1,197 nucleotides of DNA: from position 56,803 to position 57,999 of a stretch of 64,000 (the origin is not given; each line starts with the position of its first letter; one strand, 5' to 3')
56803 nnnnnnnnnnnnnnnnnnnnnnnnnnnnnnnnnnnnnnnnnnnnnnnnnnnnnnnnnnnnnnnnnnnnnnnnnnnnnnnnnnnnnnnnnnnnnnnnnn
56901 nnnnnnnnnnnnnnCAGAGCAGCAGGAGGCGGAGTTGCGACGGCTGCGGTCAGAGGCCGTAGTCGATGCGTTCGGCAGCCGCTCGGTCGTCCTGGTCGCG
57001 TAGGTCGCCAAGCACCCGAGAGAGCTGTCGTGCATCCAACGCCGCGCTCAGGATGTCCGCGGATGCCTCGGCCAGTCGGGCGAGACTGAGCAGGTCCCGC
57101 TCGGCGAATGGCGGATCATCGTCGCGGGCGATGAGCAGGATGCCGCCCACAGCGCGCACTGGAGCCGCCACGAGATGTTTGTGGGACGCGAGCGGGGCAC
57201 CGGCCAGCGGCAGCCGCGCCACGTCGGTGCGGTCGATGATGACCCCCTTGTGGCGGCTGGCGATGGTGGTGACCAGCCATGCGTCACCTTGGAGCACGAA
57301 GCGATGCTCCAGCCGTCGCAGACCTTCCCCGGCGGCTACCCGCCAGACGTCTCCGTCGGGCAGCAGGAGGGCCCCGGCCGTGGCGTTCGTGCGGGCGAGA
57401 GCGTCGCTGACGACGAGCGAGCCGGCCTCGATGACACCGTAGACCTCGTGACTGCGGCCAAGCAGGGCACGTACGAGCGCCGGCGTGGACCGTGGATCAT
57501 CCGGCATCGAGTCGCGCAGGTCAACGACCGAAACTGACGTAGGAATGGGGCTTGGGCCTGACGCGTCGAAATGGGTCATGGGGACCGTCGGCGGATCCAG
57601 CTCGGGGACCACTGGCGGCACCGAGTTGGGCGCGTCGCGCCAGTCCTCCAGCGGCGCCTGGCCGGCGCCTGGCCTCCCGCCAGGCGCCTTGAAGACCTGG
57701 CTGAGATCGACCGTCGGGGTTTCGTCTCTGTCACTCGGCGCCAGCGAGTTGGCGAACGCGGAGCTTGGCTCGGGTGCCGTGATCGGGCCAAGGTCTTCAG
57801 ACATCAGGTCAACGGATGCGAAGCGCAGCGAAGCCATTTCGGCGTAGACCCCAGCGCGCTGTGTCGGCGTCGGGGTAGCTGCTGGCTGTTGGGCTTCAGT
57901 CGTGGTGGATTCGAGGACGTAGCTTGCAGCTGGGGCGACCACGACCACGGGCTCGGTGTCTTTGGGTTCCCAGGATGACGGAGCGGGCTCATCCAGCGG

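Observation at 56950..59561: Tad-locus gene encoding an ER/K single-alpha-helix-like tandem repeat (9 x 51 nt) fused to a GAF domain, with a frameshift at the repeat boundary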

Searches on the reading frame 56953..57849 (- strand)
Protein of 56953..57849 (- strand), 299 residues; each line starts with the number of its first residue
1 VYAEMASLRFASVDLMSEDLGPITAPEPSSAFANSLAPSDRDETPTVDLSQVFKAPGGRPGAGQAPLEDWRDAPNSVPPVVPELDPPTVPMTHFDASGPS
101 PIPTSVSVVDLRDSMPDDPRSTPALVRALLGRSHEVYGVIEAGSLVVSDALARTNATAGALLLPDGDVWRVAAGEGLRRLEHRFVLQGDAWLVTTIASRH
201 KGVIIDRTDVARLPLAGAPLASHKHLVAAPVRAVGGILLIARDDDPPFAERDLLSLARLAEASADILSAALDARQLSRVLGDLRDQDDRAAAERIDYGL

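Call 7: search_protein_families(library=pfam, max_evalue=1, proteins=[window:56953-57678:-])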
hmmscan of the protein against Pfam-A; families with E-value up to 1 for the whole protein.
seq(242 aa): 1 family
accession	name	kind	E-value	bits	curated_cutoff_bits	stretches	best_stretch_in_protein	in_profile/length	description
PF13185.12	GAF_2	-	0.00055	20.6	28.6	1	91-210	12-135/136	GAF domain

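Call 8: search_protein_families(library=ncbifam, max_evalue=1, proteins=[window:56953-57678:-])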
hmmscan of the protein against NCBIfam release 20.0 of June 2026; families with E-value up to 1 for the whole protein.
seq(242 aa): 1 family
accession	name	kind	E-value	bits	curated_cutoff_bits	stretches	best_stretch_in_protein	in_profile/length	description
NF010469.0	PRK13894.1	subfamily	0.15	11.4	508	1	97-167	33-104/320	conjugal transfer ATPase TrbB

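Call 9: find_homologous_proteins(query=window:56953-57849:-)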
Query seq(299 aa) (299 aa): 12 proteins with E <= 0.001 among 8000 candidates.
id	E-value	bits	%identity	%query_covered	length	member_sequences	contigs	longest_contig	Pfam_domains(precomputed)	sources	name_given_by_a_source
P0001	8.2e-186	634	100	100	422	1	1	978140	-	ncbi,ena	-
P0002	8.1e-98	345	65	100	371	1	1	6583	-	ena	-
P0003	3.1e-97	344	63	100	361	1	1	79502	PF13185.13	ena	-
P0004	1.1e-93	332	83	65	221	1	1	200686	PF13185.13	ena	-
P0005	8.3e-93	329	80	65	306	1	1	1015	-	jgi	jgi:hypothetical protein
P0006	3.5e-91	324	78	68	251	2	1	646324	PF13185.13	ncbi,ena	-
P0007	2.8e-35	140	52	55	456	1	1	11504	PF13185.13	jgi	jgi:hypothetical protein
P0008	7.0e-33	132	46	56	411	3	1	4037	PF13185.13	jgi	jgi:hypothetical protein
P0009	4.0e-31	127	48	55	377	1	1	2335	PF13185.13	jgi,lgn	jgi:hypothetical protein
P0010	3.7e-28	117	43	57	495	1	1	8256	-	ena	-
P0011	2.0e-26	111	42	56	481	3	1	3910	-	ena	-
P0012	7.1e-14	70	38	39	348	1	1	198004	-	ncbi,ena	-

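Call 12: find_encoding_contigs(protein=P0001, flank=10000, max_places=5)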
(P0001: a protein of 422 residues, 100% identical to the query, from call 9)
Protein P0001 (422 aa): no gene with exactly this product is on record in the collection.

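Call 13: find_encoding_contigs(protein=P0003, flank=8000, max_places=3)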
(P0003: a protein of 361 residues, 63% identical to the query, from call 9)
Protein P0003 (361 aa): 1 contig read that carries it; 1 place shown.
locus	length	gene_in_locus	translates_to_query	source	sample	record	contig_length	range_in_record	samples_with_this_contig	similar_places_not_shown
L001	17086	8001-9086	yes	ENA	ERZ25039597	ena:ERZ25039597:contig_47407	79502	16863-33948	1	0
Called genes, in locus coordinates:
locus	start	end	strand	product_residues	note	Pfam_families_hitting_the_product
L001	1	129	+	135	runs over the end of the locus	-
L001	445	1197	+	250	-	PF16976:RcpC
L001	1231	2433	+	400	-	PF01656:CbiA, PF02374:ArsA_ATPase (faint), PF10609:ParA, PF13614:AAA_31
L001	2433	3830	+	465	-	PF00437:T2SSE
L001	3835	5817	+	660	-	PF00092:VWA (weak), PF13519:VWA_2, PF00482:T2SSF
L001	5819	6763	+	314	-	PF00482:T2SSF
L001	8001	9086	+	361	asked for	PF13185:GAF_2 (faint)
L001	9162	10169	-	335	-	PF03796:DnaB_C, PF06745:ATPase (weak), PF13481:AAA_25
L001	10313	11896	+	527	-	PF07730:HisKA_3, PF02518:HATPase_c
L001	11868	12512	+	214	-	PF00072:Response_reg, PF00196:GerE, PF08281:Sigma70_r4_2 (weak)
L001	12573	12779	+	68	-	-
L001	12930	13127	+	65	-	PF04964:Flp_Fap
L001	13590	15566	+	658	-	PF01564:Spermine_synth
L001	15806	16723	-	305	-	PF00534:Glycos_transf_1 (weak), PF13692:Glyco_trans_1_4 (weak)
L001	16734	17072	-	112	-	-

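Call 14: find_encoding_contigs(protein=P0006, flank=8000, max_places=3)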
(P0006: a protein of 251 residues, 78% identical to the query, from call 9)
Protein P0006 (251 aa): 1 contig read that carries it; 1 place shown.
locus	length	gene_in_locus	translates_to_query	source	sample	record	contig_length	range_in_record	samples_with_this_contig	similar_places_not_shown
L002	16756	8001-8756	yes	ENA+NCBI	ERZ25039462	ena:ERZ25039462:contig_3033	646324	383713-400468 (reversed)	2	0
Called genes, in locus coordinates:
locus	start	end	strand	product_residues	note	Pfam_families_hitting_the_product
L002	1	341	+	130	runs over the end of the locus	PF16976:RcpC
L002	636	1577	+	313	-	PF02374:ArsA_ATPase (faint), PF10609:ParA, PF13614:AAA_31, PF01656:CbiA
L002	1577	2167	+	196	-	PF00437:T2SSE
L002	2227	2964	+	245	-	PF00437:T2SSE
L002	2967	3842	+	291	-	PF00092:VWA, PF13519:VWA_2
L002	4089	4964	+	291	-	PF00482:T2SSF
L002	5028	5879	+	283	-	PF00482:T2SSF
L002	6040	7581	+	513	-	-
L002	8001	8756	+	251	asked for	PF13185:GAF_2 (faint)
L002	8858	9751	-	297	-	PF03796:DnaB_C, PF06745:ATPase (weak), PF13481:AAA_25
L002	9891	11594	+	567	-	PF13492:GAF_3 (weak), PF07730:HisKA_3, PF02518:HATPase_c (weak)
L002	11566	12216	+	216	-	PF00072:Response_reg, PF00196:GerE, PF08281:Sigma70_r4_2 (faint)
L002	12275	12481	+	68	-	PF04964:Flp_Fap (weak)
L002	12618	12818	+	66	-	PF04964:Flp_Fap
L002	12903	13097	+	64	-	-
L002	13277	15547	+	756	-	PF01564:Spermine_synth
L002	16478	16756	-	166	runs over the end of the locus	PF13485:Peptidase_MA_2 (faint)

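Call 15: find_encoding_contigs(protein=P0002, flank=8000, max_places=3)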
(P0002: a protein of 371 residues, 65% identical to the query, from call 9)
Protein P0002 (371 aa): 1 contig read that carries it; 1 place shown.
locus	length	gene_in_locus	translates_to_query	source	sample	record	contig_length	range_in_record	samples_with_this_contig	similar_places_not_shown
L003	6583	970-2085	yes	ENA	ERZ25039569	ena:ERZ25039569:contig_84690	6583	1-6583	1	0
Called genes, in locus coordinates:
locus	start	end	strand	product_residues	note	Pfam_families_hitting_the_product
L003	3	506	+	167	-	?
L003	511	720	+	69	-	-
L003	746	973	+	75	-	-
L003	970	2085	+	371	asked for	-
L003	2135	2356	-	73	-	-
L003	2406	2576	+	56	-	-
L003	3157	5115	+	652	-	-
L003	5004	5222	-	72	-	-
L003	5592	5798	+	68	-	-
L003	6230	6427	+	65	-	PF04964:Flp_Fap (weak)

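Call 37: list_cluster_members(proteins=[P0001, P0013])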
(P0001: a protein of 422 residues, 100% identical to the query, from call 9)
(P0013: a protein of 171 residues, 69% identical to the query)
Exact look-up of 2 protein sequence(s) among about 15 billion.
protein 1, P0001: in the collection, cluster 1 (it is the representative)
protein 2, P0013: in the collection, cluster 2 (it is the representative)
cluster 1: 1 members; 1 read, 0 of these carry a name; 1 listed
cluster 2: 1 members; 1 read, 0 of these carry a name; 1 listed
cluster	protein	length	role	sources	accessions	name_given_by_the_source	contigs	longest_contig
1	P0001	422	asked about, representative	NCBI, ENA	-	-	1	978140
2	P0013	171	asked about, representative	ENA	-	-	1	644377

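Call 39: search_protein_representatives(alignment_id=A2)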
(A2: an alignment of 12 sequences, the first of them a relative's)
Query: 12 sequences, 389 profile positions. Proteins with E-value up to 0.001 (for the whole library): 401; up to 1e-10: 318; up to 1e-30: 215. The best 150 are listed.
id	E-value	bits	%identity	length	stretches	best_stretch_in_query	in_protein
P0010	6.6e-137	474.0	-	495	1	1-389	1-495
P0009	1.6e-129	449.8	-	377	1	1-389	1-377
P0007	1.9e-124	433.0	-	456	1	15-389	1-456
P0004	1.0e-99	351.6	-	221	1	176-389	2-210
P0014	5.2e-98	346.0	-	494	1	1-389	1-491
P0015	2.8e-96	340.3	-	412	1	1-388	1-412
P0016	3.2e-95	336.8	-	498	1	1-389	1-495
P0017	4.9e-95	336.2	-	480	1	1-389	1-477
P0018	1.3e-93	331.5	-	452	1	1-389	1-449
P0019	7.5e-93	329.0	-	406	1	3-388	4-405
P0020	2.5e-88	314.1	-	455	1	2-389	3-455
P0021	1.3e-86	308.4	-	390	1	6-386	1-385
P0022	4.0e-86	306.8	-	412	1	13-387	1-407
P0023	3.6e-85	303.7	-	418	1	2-388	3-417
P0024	7.5e-85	302.7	-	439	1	3-386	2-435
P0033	3.1e-79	284.2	-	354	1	2-388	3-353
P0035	4.4e-79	283.7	-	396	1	2-389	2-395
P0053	5.2e-74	267.0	-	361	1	1-387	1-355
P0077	5.1e-65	237.4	-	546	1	1-389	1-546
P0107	4.9e-56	207.8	-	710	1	1-389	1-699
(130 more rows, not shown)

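Call 41: search_protein_families(library=ncbifam, max_evalue=0.1, proteins=[P0009, P0033, P0053, P0107, P0077, P0010])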
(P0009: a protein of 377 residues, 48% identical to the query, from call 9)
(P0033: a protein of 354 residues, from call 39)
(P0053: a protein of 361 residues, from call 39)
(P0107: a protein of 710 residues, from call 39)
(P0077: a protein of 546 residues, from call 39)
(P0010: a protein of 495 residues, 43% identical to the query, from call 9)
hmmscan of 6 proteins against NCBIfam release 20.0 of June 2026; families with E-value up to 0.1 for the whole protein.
P0009 (377 aa): 0 families

P0033 (354 aa): 0 families

P0053 (361 aa): 0 families

P0107 (710 aa): 0 families

P0077 (546 aa): 0 families

P0010 (495 aa): 0 families

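Call 42: search_protein_families(library=pfam, max_evalue=0.1, proteins=[P0009, P0033, P0053, P0107, P0077, P0010])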
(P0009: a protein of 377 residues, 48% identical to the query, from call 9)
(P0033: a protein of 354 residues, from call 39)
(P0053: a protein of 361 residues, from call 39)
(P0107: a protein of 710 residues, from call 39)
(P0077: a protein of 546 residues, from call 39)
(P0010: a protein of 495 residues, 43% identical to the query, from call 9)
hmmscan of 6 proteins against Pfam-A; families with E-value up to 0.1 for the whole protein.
P0009 (377 aa): 2 families
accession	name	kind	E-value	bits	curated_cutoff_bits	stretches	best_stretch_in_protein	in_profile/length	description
PF13185.12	GAF_2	-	9.5e-06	26.3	28.6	1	228-356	4-135/136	GAF domain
PF01590.32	GAF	-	0.00014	22.8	22.4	1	229-354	3-131/133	GAF domain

P0033 (354 aa): 1 family
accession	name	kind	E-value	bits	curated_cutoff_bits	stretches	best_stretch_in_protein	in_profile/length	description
PF13185.12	GAF_2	-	3.5e-06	27.7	28.6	1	205-333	3-135/136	GAF domain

P0053 (361 aa): 0 families

P0107 (710 aa): 2 families
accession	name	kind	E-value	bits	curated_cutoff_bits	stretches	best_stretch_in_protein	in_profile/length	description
PF13185.12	GAF_2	-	0.026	15.2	28.6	1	550-667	5-124/136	GAF domain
PF17843.6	MycE_N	-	0.048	14.8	27.3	0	538-571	14-46/111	MycE methyltransferase N-terminal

P0077 (546 aa): 0 families

P0010 (495 aa): 1 family
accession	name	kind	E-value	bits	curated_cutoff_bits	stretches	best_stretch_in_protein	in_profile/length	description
PF13185.12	GAF_2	-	0.00088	19.9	28.6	1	346-471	3-132/136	GAF domain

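Call 48: find_encoding_contigs(protein=P0007, flank=10000, max_places=3)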
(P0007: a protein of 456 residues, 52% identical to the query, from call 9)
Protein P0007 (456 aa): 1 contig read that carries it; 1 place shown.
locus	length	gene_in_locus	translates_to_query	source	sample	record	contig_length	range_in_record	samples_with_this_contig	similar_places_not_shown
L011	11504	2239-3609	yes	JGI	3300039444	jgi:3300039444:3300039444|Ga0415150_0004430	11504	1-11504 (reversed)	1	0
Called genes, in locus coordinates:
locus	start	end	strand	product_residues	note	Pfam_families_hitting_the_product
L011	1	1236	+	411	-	?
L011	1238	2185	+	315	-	PF00482:T2SSF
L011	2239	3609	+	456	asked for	PF13185:GAF_2 (weak)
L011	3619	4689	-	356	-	PF13481:AAA_25, PF03796:DnaB_C, PF06745:ATPase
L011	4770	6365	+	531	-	PF13492:GAF_3 (weak), PF07730:HisKA_3, PF02518:HATPase_c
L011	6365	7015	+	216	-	PF00072:Response_reg, PF00196:GerE, PF08281:Sigma70_r4_2 (weak)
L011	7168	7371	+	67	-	PF04964:Flp_Fap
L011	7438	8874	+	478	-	-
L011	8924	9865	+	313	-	PF09594:GT87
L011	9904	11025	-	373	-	PF20706:GT4-conflict (weak), PF13439:Glyco_transf_4, PF00534:Glycos_transf_1, PF13692:Glyco_trans_1_4, PF13524:Glyco_trans_1_2 (weak)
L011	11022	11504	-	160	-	?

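Call 49: find_encoding_contigs(protein=P0010, flank=10000, max_places=3)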
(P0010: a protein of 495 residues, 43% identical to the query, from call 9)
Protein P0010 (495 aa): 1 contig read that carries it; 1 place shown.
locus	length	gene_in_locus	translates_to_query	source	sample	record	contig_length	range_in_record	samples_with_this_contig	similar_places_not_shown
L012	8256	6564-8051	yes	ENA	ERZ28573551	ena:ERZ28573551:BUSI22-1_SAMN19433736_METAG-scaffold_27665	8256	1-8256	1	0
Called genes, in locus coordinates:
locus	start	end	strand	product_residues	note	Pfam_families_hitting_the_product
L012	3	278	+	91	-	?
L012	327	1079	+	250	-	PF16976:RcpC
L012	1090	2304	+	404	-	PF01656:CbiA, PF10609:ParA (weak), PF13614:AAA_31 (weak)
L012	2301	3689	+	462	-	PF00437:T2SSE, PF27713:UCP018868 (weak)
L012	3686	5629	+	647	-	PF00092:VWA, PF13519:VWA_2, PF13768:VWA_3 (weak), PF00482:T2SSF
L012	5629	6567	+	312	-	PF00482:T2SSF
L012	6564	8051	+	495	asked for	-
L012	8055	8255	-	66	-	?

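Call 65: find_encoding_contigs(protein=P0035, flank=9000, max_places=2)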
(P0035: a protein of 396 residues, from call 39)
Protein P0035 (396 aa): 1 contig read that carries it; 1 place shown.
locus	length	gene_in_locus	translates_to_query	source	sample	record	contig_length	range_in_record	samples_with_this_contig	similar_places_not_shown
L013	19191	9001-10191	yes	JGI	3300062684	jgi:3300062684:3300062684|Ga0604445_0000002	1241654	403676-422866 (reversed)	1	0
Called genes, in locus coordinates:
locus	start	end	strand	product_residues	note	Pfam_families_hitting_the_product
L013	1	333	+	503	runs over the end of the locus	-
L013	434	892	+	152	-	PF07811:TadE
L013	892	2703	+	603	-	PF13400:Tad, PF01833:TIG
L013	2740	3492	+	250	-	PF16976:RcpC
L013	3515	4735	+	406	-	PF01656:CbiA, PF10609:ParA, PF13614:AAA_31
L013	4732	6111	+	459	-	PF00437:T2SSE, PF27713:UCP018868 (weak)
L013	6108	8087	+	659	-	PF00092:VWA, PF13519:VWA_2, PF00482:T2SSF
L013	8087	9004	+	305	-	PF00482:T2SSF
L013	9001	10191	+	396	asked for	PF13185:GAF_2 (weak)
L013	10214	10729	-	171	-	-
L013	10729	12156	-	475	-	-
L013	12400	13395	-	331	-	PF13481:AAA_25, PF03796:DnaB_C, PF06745:ATPase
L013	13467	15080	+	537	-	PF07730:HisKA_3, PF02518:HATPase_c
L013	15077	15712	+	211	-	PF00072:Response_reg, PF00196:GerE, PF08281:Sigma70_r4_2 (weak)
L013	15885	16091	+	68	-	PF04964:Flp_Fap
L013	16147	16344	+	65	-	PF04964:Flp_Fap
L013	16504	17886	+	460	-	-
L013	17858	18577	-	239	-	PF13489:Methyltransf_23, PF13847:Methyltransf_31 (weak), PF08241:Methyltransf_11, PF08242:Methyltransf_12, PF13649:Methyltransf_25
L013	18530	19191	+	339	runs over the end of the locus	PF13641:Glyco_tranf_2_3, PF00535:Glycos_transf_2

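Call 74: find_encoding_contigs(protein=P0004, flank=4000, max_places=2)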
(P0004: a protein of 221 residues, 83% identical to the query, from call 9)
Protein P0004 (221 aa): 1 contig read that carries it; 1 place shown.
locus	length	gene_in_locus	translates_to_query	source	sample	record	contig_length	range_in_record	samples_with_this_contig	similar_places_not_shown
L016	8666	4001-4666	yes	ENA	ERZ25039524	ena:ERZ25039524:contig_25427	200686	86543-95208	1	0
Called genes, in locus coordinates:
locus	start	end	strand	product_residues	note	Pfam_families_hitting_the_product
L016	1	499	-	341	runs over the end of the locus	-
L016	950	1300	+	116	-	PF00482:T2SSF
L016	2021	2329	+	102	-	PF00482:T2SSF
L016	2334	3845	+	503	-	-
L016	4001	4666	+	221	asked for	PF13185:GAF_2 (weak)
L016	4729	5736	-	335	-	PF03796:DnaB_C, PF06745:ATPase (weak), PF13481:AAA_25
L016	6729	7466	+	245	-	PF07730:HisKA_3, PF02518:HATPase_c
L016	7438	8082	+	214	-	PF00072:Response_reg, PF00196:GerE, PF08281:Sigma70_r4_2 (weak)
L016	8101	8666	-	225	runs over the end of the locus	-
